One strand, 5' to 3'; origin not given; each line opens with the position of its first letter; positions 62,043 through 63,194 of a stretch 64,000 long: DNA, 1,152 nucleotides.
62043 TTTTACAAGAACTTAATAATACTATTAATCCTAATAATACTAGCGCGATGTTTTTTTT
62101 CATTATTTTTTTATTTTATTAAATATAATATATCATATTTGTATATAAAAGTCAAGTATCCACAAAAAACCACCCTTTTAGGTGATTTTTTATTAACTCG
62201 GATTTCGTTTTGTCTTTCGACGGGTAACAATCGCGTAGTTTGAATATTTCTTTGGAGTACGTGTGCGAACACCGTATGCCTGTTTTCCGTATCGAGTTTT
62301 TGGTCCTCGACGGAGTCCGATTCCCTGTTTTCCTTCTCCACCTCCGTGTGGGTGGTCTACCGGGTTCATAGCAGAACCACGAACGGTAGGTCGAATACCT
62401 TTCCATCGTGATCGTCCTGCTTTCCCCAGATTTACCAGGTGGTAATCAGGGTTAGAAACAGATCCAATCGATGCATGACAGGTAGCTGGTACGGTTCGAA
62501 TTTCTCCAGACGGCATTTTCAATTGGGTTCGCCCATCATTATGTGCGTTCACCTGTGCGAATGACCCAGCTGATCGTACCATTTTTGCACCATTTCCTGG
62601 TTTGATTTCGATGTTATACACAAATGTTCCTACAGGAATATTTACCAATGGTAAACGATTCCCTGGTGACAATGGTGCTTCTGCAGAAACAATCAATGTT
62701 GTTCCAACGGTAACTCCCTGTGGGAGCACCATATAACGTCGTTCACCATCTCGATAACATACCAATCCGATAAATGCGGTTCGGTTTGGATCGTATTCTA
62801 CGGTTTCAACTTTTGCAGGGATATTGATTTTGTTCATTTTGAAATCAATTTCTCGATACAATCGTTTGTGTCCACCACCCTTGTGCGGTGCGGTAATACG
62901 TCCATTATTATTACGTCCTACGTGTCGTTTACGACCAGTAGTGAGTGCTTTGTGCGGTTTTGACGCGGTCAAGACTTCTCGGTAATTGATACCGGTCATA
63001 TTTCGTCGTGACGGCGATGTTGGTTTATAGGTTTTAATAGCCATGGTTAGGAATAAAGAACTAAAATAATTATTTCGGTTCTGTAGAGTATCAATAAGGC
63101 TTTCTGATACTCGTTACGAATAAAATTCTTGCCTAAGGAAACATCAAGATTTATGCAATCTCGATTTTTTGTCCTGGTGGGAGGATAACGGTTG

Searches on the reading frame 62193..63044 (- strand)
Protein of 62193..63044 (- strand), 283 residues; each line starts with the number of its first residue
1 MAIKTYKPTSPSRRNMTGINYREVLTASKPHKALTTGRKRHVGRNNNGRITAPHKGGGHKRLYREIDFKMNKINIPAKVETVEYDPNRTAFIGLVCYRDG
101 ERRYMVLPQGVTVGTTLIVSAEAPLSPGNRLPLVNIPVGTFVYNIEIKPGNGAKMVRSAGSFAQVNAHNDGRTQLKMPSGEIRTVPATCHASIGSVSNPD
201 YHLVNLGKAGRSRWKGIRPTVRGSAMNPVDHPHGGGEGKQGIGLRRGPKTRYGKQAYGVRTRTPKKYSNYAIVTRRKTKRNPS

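Call 67: search_protein_families(library=pfam, proteins=[window:62193-63044:-], max_evalue=0.01)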
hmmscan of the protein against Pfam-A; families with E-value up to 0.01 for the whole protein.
window:62193-63044:- (283 aa): 2 families
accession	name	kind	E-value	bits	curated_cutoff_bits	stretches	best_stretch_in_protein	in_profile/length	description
PF03947.24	Ribosomal_L2_C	-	1.2e-50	171.3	33.7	1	127-251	2-124/126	Ribosomal Proteins L2, C-terminal domain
PF00181.30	Ribosomal_L2_N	-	9.9e-33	112.5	23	1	43-118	1-76/77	Ribosomal Proteins L2, RNA binding N-terminal domain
